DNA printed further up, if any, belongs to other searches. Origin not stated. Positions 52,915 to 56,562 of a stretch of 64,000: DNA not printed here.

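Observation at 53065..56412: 1115-aa protein fusing a long cytoplasmic Q/E-rich domain to an extracytoplasmic C39-like papain-fold domain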

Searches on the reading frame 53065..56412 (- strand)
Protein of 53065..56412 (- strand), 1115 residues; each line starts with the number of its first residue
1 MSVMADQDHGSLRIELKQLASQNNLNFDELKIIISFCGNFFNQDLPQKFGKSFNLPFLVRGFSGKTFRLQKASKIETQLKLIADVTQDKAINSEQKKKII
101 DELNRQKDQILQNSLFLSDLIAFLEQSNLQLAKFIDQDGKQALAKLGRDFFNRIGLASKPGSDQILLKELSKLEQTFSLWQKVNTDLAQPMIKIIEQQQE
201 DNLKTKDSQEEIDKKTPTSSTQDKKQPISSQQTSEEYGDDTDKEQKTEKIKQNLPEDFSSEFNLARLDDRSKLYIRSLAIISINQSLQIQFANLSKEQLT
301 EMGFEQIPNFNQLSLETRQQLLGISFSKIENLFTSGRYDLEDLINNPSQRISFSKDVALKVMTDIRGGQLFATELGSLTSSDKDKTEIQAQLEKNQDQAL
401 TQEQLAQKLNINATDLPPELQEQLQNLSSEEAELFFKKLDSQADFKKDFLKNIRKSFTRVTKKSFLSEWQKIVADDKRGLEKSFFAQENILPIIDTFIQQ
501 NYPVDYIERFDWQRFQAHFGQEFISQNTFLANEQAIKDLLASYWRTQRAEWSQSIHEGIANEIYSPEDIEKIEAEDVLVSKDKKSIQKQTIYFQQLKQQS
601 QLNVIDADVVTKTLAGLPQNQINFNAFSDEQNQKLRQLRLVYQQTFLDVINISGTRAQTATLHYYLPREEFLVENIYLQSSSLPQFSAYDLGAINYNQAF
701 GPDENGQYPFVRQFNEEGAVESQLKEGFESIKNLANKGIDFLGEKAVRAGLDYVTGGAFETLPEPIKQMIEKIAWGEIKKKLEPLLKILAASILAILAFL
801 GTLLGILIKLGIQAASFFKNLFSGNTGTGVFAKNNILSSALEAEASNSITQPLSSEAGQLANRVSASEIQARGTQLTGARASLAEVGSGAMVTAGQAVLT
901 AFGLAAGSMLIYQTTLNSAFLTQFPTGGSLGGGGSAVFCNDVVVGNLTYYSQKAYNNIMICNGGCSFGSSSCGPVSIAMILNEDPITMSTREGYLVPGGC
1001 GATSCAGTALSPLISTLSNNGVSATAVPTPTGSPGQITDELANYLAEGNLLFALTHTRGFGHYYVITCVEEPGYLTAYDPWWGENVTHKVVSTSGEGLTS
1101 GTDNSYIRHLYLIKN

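Call 5: search_protein_families(library=pfam, proteins=[window:53065-56412:-], max_evalue=0.01)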
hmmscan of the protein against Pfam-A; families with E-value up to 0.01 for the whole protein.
window:53065-56412:- (1115 aa): 0 families

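Call 6: search_protein_families(library=pfam, proteins=[window:53065-56412:-], max_evalue=10)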
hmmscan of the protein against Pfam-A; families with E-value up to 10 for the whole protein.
window:53065-56412:- (1115 aa): 1 family
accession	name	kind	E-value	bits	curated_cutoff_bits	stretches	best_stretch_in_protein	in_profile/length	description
PF00873.25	ACR_tran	-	1.7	6.6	28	1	380-453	81-156/1021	AcrB/AcrD/AcrF family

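Call 7: search_protein_families(library=ncbifam, proteins=[window:53065-56412:-], max_evalue=0.1)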
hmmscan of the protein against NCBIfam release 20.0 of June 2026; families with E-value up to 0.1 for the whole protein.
window:53065-56412:- (1115 aa): 0 families
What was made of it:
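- On Gram-positive VirB1-type T4SS hydrolases (PrgK/TraG/Orf14): No such Pfam or NCBIfam hit exists for the window protein (calls 5, 6, 7).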

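Call 8: find_homologous_proteins(query=window:53065-56412:-, max_evalue=0.001)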
Query window:53065-56412:- (1115 aa): 16 proteins with E <= 0.001 among 8000 candidates.
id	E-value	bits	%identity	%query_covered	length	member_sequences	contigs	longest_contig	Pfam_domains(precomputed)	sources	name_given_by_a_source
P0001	0.0e+0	2113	85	100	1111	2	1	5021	-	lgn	-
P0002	0.0e+0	1468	62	99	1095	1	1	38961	-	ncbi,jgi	-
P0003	0.0e+0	1466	60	100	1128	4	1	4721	-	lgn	-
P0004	0.0e+0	1451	59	100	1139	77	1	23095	-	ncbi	-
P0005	0.0e+0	1445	59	100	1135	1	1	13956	-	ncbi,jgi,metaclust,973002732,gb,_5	metaclust:\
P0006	0.0e+0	1398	59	99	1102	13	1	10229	-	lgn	-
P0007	0.0e+0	1335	56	97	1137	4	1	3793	-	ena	-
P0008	0.0e+0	1316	56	98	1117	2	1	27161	-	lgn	-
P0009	0.0e+0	1282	54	99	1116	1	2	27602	-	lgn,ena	-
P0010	0.0e+0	1281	54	100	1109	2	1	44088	-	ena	-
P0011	0.0e+0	1278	55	98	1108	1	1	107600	-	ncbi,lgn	-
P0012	0.0e+0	1273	54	97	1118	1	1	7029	-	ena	-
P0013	0.0e+0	1265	54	97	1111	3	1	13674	-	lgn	-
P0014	0.0e+0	1185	56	87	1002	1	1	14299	-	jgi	jgi:hypothetical protein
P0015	5.6e-249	847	43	99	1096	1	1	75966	-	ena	-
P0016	3.1e-35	140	27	61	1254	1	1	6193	PF01551.30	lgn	-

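Call 13: find_related_loci(query=A1, collection=genome_contigs, flank=10000)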
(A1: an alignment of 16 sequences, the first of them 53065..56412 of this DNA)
Query A1 (1115 aa) in genome_contigs; peptide patterns used: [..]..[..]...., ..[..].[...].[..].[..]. (x = any residue, [..] = any of these).
82 stretches matched a pattern; 7 encode a relative of the query (tblastn E <= 1e-3); 7 distinct loci.
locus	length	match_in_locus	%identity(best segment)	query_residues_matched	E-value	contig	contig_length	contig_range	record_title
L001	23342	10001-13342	85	1-1115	0e+0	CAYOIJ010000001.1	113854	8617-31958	MAG TPA_asm: uncultured Pseudomonadales bacterium isolate binchicken_co45_383 genome assembly, contig: NODE_104_length_1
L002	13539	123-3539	59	4-1115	0e+0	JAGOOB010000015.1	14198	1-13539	Candidatus Woesebacteria bacterium isolate Go_SlDig_bin_357 Go_SlDig_12536_length_14198_cov_9.068439, whole genome shotg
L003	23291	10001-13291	55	3-1092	0e+0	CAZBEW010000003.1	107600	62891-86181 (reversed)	MAG TPA_asm: uncultured Pseudomonadales bacterium isolate SRP294416_co3_632 genome assembly, contig: NODE_85_length_1076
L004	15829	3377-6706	54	3-1115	0e+0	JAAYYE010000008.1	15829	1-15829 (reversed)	MAG: Candidatus Paceibacterota bacterium isolate AS06rmzACSIP_209 261609_AS06, whole genome shotgun sequence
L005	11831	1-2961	59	118-1115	0e+0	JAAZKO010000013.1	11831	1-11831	MAG: Candidatus Paceibacterota bacterium isolate AS22ysBPME_311 52641_AS22, whole genome shotgun sequence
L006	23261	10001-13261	62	11-1115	0e+0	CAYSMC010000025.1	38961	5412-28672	MAG TPA_asm: uncultured Pseudomonadales bacterium isolate SRP067234_co1_86 genome assembly, contig: k99_496565, whole ge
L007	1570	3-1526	79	451-960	0e+0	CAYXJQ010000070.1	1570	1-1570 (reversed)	MAG TPA_asm: uncultured Pseudomonadales bacterium isolate SRP067234_co1_163 genome assembly, contig: k99_892909, whole g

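Call 50: search_protein_representatives(alignment_id=A4)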
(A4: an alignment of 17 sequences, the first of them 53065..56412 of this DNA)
Query: 17 sequences, 1124 profile positions. Proteins with E-value up to 0.001 (for the whole library): 123; up to 1e-10: 21; up to 1e-30: 18. The best 123 are listed.
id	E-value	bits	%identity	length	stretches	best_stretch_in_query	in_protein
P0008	0.0e+00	1900.4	-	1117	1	1-1124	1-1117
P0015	0.0e+00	1424.5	-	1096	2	99-1124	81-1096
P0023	2.3e-242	824.0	-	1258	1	1-1120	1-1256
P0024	5.4e-128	445.2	-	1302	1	1-1120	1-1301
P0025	8.9e-125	434.5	-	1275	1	12-1036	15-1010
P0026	3.8e-123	429.2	-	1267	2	113-1080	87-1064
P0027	6.3e-123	428.4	-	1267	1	6-1081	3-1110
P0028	1.8e-122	426.9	-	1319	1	11-1106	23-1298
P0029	1.8e-110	387.1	-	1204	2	109-998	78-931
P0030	6.7e-109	382.0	-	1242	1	11-942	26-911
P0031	1.0e-96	341.6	-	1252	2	112-1081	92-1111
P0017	9.5e-92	325.2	-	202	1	929-1124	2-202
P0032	3.0e-85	303.6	-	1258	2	111-942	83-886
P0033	8.1e-83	295.6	-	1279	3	111-577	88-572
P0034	4.3e-64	233.6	-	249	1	756-933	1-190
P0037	2.1e-15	72.4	-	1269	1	84-956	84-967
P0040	1.9e-10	55.9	-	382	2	956-1093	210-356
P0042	8.4e-10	53.8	-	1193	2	865-1012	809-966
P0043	8.9e-10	53.7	-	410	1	957-1094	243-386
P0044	2.7e-09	52.1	-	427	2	959-1093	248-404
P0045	2.8e-09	52.1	-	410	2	960-1094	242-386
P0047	4.2e-09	51.5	-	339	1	961-1093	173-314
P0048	4.3e-09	51.5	-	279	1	955-1093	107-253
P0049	4.8e-09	51.3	-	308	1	957-1093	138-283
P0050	6.1e-09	51.0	-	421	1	951-1093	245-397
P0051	7.9e-09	50.6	-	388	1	960-1093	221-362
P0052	2.4e-08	48.9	-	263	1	960-1092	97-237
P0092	1.4e-05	39.9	-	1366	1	381-940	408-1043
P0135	4.2e-04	34.9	-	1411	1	744-941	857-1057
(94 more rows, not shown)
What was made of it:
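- On Pfam PF13529 Peptidase_C39_2: The family profile retrieves about 90 small proteins at E 1e-10 to 5e-4 (call 50).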

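Call 55: search_protein_families(library=pfam, proteins=[P0023, P0027, P0030, P0037, P0042, P0092, P0135], max_evalue=0.01)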
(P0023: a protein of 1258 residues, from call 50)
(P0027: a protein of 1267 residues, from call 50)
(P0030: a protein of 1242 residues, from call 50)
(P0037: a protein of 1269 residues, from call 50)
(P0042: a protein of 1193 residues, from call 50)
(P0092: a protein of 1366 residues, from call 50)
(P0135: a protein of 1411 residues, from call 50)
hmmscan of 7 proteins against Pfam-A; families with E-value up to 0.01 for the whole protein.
P0023 (1258 aa): 1 family
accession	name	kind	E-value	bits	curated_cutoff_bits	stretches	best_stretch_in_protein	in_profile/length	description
PF01551.29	Peptidase_M23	-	1.1e-06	29.2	28.7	1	1131-1215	10-88/96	Peptidase family M23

P0027 (1267 aa): 1 family
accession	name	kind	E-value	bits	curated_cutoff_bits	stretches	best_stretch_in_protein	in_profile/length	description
PF01551.29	Peptidase_M23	-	0.0027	18.3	28.7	1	1153-1230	22-92/96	Peptidase family M23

P0030 (1242 aa): 1 family
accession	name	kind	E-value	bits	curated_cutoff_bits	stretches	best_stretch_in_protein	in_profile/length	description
PF01551.29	Peptidase_M23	-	2.3e-07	31.3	28.7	1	1109-1206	5-93/96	Peptidase family M23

P0037 (1269 aa): 1 family
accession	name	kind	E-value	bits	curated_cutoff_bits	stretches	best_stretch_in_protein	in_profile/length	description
PF01551.29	Peptidase_M23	-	3.3e-07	30.8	28.7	1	1174-1240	32-91/96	Peptidase family M23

P0042 (1193 aa): 1 family
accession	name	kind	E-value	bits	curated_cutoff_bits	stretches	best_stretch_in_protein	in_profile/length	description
PF01551.29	Peptidase_M23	-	8.9e-05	23.1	28.7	1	1075-1159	3-86/96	Peptidase family M23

P0092 (1366 aa): 1 family
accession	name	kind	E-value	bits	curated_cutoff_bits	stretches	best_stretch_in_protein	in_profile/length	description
PF01551.29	Peptidase_M23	-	5.1e-12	46.3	28.7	1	1254-1336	16-90/96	Peptidase family M23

P0135 (1411 aa): 1 family
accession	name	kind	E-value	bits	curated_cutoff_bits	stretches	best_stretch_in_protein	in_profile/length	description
PF01551.29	Peptidase_M23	-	9.9e-12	45.3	28.7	1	1278-1361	5-87/96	Peptidase family M23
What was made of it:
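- On Gram-positive VirB1-type T4SS hydrolases (PrgK/TraG/Orf14): Distant orthologues do carry Peptidase_M23/LytM (call 55).
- The positional orthologues carry M23, a wall endopeptidase type (call 55).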

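Call 56: find_encoding_contigs(protein=P0016, flank=10000, max_places=4)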
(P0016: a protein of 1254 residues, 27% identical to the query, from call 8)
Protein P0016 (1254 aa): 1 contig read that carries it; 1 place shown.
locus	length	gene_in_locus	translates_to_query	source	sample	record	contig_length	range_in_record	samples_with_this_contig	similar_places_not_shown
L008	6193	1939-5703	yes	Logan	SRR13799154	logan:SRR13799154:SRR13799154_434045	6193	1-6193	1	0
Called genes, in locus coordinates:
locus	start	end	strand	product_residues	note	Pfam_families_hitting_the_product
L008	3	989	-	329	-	?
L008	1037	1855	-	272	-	-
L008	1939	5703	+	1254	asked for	PF01551:Peptidase_M23 (weak)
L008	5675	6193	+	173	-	?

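Call 58: find_related_loci(query=A5, collection=metagenome_contigs, flank=10000)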
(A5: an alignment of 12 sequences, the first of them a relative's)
Query A5 (1267 aa) in metagenome_contigs; peptide patterns used: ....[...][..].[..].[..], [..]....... (x = any residue, [..] = any of these).
191 stretches matched a pattern; 3 encode a relative of the query (tblastn E <= 1e-3); 3 distinct loci.
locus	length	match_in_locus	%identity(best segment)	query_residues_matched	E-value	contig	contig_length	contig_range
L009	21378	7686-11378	44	3-1267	0e+0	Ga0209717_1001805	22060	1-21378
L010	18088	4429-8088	43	8-1267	0e+0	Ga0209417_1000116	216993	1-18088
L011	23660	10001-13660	43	8-1267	0e+0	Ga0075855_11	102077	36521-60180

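Call 61: predict_structure(alignment_id=A4)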
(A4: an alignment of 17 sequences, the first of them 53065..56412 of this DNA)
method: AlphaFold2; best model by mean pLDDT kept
length: 1115 residues; sequences in the alignment: 17
mean_pLDDT: 57.4   pTM: 0.32
mean pLDDT of the five models: 57.4, 54.3, 53.2, 51.6, 49.4
residues with pLDDT >= 90: 6; 70-90: 368; 50-70: 346; < 50: 395
segments of 3 or more residues with pLDDT < 50: 1-22, 44-74, 110-118, 161-165, 207-211, 213-263, 402-404, 552-608, 667-683, 714-739, 741-743, 788-793, 798-805, 813-945
pLDDT, mean of each block of 10 residues (from residue 1): 26 42 59 67 43 31 35 53 71 73 61 46 61 65 64 66 50 61 76 78 54 38 27 23 25 25 57 85 84 72 83 84 79 65 79 76 57 72 79 79 54 68 70 85 82 60 74 74 72 69 67 78 76 72 66 39 35 39 42 37 43 51 56 61 62 64 49 34 50 60 60 44 34 38 53 54 61 62 50 44 46 41 22 24 23 23 22 22 25 27 27 27 25 37 52 78 71 79 83 77 79 86 84 82 76 77 77 77 75 75 81 74
secondary structure, 60 per line:
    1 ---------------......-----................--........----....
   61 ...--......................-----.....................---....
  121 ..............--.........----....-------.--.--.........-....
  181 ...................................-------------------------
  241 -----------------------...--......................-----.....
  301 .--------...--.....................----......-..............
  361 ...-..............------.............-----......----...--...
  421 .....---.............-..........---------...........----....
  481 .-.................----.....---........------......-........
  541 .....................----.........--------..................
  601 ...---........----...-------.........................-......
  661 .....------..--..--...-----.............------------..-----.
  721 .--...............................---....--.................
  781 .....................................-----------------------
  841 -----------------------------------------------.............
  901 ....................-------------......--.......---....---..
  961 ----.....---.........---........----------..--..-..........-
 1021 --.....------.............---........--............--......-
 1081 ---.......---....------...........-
elements in order (helices of 4 or more, strands of 3 or more residues): H16-21 H27-42 H45-52 E57-63 E66-71 H72-87 H93-113 H117-134 H137-145 H150-153 H167-175 H177-215 H269-290 H296-301 H315-335 H340-345 H347-363 H365-378 H385-397 H403-408 H418-425 H429-441 H443-452 H462-472 H477-481 H483-499 H504-508 H512-519 H526-531 H533-561 H566-574 H583-603 H607-614 H629-653 H655-665 H688-700 H724-754 H758-761 H764-817 H888-920 E934-939 E942-948 H952-955 H973-981 H985-992 H1010-1019 E1023-1027 H1034-1046 E1050-1057 E1060-1071 E1074-1079 E1084-1090 H1094-1097 E1104-1114
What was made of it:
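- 54073..56412 (-): N-terminal domain, aa 1-780: Q-rich, all-alpha, presumed cytoplasmic, an orphan fold. It includes the low-complexity acidic linker at aa 201-254 (nt 55651-55812). AF2 predicts only helices, with pLDDT 70-85 for aa ~265-550 (call 61).
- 53758..53976 (-): Variable S/A/T/Q/G-rich linker, aa 813-885. AF2 pLDDT is <30 (call 61).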
